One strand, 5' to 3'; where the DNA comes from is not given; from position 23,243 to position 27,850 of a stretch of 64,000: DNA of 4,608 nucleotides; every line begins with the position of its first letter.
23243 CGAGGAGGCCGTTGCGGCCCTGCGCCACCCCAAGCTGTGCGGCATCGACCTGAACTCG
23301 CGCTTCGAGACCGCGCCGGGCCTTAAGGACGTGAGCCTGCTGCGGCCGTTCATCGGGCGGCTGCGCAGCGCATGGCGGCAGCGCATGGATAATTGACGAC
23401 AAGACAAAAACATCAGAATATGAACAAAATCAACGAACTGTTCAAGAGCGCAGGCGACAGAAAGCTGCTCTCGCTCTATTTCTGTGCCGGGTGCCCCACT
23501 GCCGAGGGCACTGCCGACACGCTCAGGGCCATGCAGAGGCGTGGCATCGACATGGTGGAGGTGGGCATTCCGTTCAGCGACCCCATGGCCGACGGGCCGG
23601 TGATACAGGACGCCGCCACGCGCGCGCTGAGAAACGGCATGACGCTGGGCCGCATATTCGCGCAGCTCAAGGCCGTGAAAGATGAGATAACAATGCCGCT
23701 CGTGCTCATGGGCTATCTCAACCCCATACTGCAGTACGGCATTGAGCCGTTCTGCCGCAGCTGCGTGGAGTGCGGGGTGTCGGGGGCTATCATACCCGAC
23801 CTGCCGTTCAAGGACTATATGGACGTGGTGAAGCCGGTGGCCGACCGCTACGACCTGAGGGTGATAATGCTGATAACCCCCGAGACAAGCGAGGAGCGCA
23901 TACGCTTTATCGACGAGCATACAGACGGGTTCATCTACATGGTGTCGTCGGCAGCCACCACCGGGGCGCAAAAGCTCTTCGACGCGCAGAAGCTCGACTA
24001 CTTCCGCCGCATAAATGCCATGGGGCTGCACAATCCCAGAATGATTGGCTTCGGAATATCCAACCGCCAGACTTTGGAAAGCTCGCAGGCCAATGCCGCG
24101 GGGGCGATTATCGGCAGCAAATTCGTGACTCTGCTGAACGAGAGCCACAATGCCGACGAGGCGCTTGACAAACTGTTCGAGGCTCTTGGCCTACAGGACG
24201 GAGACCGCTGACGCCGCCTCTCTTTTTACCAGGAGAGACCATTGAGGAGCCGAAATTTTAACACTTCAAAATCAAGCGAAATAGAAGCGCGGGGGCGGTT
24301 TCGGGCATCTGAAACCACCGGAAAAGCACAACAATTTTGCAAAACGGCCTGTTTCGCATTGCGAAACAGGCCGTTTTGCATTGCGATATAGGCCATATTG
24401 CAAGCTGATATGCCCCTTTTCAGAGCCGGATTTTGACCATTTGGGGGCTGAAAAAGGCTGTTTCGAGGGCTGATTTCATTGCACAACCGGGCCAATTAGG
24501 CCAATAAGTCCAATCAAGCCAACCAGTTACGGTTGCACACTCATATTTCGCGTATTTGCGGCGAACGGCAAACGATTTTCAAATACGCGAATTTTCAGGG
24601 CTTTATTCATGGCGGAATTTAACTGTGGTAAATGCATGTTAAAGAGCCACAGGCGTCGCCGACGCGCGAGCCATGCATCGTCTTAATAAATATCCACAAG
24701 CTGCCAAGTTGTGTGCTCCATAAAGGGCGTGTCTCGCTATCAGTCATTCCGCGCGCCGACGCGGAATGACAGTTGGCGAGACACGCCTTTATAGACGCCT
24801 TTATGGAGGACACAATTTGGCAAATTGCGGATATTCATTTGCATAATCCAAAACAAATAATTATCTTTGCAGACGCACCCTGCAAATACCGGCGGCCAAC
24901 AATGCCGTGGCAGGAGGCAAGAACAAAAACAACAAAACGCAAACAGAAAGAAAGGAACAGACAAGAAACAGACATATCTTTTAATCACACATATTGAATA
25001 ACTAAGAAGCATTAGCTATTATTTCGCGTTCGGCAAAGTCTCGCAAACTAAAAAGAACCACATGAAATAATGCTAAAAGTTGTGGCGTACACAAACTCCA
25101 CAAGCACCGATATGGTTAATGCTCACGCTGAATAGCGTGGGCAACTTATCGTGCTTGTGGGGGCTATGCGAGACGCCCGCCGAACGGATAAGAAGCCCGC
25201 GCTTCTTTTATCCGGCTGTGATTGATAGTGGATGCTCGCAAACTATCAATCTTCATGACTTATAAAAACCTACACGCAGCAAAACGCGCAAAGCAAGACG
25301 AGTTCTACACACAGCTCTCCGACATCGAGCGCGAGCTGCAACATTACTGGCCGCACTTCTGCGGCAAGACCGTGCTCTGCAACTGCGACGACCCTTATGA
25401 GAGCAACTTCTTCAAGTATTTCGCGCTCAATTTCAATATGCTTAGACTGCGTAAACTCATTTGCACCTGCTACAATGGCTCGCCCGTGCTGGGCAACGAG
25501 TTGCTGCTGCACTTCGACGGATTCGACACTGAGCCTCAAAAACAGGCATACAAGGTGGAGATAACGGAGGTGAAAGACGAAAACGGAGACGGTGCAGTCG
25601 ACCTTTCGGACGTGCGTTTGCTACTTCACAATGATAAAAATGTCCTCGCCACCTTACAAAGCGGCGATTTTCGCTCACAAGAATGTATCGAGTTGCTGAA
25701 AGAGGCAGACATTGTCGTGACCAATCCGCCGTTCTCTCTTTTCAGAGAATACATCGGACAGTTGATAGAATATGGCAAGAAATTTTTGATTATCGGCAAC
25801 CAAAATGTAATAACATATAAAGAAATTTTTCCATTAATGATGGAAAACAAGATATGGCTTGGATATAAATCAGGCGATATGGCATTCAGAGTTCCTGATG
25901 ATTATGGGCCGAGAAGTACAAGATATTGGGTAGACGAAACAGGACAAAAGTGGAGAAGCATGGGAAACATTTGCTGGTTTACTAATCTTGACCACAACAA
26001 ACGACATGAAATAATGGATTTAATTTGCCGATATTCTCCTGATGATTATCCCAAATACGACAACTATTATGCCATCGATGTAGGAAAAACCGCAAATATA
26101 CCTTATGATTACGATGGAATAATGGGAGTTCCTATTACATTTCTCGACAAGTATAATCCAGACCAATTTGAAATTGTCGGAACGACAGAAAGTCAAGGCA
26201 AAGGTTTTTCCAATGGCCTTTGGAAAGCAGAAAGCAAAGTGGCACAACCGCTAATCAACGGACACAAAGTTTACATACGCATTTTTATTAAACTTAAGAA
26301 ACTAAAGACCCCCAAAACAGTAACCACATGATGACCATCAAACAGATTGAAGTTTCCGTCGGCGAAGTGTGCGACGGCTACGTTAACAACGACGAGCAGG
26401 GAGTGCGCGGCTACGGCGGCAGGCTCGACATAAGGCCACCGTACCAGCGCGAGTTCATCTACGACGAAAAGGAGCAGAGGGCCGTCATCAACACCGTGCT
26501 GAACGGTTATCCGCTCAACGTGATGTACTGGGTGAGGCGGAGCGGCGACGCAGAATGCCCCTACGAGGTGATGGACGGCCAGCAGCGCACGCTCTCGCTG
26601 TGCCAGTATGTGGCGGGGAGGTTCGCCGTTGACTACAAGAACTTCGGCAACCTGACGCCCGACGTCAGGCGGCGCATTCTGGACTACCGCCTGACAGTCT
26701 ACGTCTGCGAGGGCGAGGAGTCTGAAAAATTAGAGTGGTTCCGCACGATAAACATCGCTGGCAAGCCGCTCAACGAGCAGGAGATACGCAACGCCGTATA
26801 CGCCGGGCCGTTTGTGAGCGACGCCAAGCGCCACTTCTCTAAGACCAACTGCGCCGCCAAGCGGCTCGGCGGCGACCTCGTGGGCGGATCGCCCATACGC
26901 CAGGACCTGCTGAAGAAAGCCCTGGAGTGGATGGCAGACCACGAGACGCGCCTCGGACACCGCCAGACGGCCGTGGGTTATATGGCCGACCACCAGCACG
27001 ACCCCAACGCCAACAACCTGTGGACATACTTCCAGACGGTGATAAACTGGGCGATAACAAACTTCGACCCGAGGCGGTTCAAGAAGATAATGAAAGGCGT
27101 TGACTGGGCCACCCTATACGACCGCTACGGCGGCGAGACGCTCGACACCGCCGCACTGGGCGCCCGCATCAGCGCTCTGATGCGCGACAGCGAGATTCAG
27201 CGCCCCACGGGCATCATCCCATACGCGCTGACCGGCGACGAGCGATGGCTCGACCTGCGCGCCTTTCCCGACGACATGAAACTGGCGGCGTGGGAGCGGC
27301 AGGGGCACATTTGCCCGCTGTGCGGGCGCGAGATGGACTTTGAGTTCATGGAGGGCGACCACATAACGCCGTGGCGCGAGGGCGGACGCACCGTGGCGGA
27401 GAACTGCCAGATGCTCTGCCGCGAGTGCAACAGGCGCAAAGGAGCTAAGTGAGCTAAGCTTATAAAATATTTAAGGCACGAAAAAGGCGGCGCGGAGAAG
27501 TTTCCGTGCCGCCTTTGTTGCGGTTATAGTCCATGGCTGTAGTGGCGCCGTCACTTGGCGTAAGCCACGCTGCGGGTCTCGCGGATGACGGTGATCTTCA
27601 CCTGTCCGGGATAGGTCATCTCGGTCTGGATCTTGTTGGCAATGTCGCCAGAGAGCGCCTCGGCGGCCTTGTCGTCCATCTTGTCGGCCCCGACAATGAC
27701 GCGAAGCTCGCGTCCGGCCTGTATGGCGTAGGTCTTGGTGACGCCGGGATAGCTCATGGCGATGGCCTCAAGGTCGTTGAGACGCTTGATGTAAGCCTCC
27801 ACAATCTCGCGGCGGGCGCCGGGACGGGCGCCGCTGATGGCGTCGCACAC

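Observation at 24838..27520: Top candidate: structured leader RNA + EcoRI-family MTase + DUF262-HNH nuclease cassette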

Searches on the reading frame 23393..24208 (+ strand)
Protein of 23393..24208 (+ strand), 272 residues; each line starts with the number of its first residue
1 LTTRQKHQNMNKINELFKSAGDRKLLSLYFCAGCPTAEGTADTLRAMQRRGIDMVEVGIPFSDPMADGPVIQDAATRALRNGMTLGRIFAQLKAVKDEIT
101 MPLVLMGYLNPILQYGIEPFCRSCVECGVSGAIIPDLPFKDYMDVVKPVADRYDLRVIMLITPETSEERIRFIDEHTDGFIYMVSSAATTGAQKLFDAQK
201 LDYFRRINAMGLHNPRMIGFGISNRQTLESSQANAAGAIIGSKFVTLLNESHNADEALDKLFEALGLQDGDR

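Call 75: find_related_loci(query=window:23393-24208:+, collection=genome_contigs, flank=6000)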
Query window:23393-24208:+ (272 aa) in genome_contigs; peptide patterns used: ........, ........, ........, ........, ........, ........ (x = any residue, [..] = any of these).
124 stretches matched a pattern; 49 encode a relative of the query (tblastn E <= 1e-3); 49 distinct loci.
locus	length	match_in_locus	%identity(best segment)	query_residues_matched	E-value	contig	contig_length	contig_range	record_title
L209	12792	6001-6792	85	2-265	6e-155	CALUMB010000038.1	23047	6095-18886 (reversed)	MAG: uncultured Prevotella sp. isolate BRZ_QA__bin92 genome assembly, contig: BRZ_QA__NODE_2409_length_23047_cov_5.70095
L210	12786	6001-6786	85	4-265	1e-154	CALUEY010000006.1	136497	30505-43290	MAG: uncultured Prevotella sp. isolate BRZ_MT__bin52 genome assembly, contig: BRZ_MT__NODE_146_length_136497_cov_20.6757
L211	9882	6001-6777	84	7-265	4e-149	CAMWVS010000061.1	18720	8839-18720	MAG TPA_asm: uncultured Prevotella sp. isolate SRR14411306_bin.5_metawrap_v1.3_MAG genome assembly, contig: NODE.255_len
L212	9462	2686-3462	83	8-266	1e-148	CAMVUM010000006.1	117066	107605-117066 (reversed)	MAG TPA_asm: uncultured Prevotella sp. isolate SRR14862895_bin.28_metawrap_v1.3_MAG genome assembly, contig: NODE.72_len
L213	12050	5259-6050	80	2-265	1e-148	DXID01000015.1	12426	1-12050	MAG TPA_asm: Candidatus Prevotella intestinigallinarum isolate 146 MalCec1__C17659_L12426_SAMN03938735, whole genome sho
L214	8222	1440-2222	82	5-265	2e-147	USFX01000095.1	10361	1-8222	uncultured Prevotella sp. isolate UMGS1674 genome assembly, contig: NODE_2400_length_10361_cov_3.119445, whole genome sh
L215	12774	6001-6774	83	9-266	4e-147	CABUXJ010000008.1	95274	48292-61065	MAG TPA_asm: uncultured Prevotella sp. isolate MGYG-HGUT-04462 genome assembly, contig: GUT_GENOME276091_8, whole genome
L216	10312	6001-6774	83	9-266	6e-147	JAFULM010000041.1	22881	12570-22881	MAG: Prevotella sp. isolate RGIG4603 Roe_deer_Rectum-3__c1908, whole genome shotgun sequence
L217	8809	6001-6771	82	9-265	3e-146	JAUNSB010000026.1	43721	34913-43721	MAG: Prevotella sp. isolate S4M_St_13 NODE_276_length_43721_cov_26.390029, whole genome shotgun sequence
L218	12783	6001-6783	80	6-265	2e-144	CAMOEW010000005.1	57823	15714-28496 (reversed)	MAG: uncultured Prevotella sp. isolate SRR873603_bin.96_metaWRAP_v1.3_MAG genome assembly, contig: NODE_917_length_57823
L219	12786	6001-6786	78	4-265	4e-144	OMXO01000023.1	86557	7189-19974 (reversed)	uncultured Prevotella sp. isolate RUG069 genome assembly, contig: scaffold_371, whole genome shotgun sequence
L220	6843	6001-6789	79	3-265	9e-144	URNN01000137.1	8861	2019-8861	uncultured Prevotella sp. isolate UMGS1164 genome assembly, contig: NODE_8246_length_8861_cov_4.430388, whole genome sho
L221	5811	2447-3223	80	7-265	2e-144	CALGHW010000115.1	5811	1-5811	MAG TPA_asm: uncultured Prevotella sp. isolate SRR1747057_bin.23_CONCOCT_v1.1_MAG genome assembly, contig: ERZ808289.258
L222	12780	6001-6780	78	6-265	3e-142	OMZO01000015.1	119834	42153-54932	uncultured Prevotella sp. isolate RUG108 genome assembly, contig: scaffold_366, whole genome shotgun sequence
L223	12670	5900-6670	78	10-266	2e-141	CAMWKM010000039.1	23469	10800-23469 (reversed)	MAG TPA_asm: uncultured Prevotella sp. isolate SRR14411260_bin.2_metawrap_v1.3_MAG genome assembly, contig: NODE.52_leng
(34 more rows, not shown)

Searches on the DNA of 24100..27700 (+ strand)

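Call 6: search_rna_families(source=window, start=24100, end=27700, threshold=evalue, max_evalue=1)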
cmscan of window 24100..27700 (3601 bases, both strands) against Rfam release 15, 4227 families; matches with E-value up to 1: 2.
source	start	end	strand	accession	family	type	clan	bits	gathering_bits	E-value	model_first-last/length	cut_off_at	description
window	24307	24380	+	RF00506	Thr_leader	Cis-reg; leader;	-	33.4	55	0.0012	1-118/118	no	Threonine operon leader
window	26919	26971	+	RF01843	neisseria_FSE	Cis-reg; frameshift_element;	-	20.2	50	0.47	1-40/40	no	neiserria ribosomal frameshift element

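Call 25: search_rna_families(sources=[L016, L063, L002, L008, L026, L056, L032], threshold=evalue, max_evalue=0.1)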
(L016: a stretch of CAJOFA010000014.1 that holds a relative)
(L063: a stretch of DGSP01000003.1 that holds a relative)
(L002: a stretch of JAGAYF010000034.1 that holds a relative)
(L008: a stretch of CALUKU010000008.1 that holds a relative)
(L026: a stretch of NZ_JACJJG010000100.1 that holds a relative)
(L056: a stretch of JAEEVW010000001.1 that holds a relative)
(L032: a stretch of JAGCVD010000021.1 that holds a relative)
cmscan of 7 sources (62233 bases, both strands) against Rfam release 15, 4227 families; matches with E-value up to 0.1: 4.
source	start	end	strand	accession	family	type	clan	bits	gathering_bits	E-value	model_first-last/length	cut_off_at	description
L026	421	495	-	RF00005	tRNA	Gene; tRNA;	CL00001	69.8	29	3.4e-13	1-71/71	no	tRNA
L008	1123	1197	-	RF00506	Thr_leader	Cis-reg; leader;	-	34.8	55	0.0095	1-118/118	no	Threonine operon leader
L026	377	484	-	RF00506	Thr_leader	Cis-reg; leader;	-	33.1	55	0.025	1-118/118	no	Threonine operon leader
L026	359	419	+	RF00506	Thr_leader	Cis-reg; leader;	-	30.9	55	0.079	1-118/118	no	Threonine operon leader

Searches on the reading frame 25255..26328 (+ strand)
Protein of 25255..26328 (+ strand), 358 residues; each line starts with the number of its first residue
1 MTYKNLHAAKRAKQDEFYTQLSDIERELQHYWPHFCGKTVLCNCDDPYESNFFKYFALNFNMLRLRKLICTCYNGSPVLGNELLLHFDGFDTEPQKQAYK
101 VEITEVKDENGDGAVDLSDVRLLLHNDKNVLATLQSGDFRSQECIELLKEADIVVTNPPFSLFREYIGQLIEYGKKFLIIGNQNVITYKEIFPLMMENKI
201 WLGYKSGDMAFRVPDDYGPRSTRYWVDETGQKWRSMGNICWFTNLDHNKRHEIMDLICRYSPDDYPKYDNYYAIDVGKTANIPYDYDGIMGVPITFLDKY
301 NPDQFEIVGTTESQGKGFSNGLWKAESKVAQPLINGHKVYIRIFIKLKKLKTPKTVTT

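Call 7: search_protein_families(library=pfam, proteins=[window:25255-26328:+], max_evalue=0.01)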
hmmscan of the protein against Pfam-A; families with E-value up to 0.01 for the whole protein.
window:25255-26328:+ (358 aa): 2 families
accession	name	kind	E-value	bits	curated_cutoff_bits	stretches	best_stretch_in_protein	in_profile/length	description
PF13651.11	EcoRI_methylase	-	2.5e-151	504.3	26.4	1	5-348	1-345/345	Adenine-specific methyltransferase EcoRI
PF02384.22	N6_Mtase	-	0.0032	17.3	20.4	1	108-162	83-137/311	N-6 DNA Methylase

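Call 8: search_protein_families(library=padloc, proteins=[window:25255-26328:+], max_evalue=0.01)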
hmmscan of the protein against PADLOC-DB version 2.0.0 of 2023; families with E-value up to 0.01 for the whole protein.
window:25255-26328:+ (358 aa): 1 family
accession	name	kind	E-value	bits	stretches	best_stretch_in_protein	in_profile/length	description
PDLC03297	MTase_II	-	1.7e-132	439.9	1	3-350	7-330/332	Type II methyltransferase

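Call 9: search_protein_families(library=ncbifam, proteins=[window:25255-26328:+], max_evalue=0.01)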
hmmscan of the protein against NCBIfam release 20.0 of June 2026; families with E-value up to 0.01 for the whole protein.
window:25255-26328:+ (358 aa): 0 families

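Call 10: search_protein_families(library=phrogs, proteins=[window:25255-26328:+], max_evalue=0.001)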
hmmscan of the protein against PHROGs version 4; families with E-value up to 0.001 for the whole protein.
window:25255-26328:+ (358 aa): 2 families
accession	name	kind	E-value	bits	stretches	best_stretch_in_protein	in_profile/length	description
phrog_799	-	other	2.4e-05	24.7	1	136-200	272-335/458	DNA methyltransferase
phrog_2713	-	unknown function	0.00073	19.6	0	120-170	261-310/520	-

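Call 13: search_solved_structures(query=window:25255-26328:+, max_evalue=0.01)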
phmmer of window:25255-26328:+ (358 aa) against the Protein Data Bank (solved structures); distinct sequences matched with E-value up to 0.01: 0.
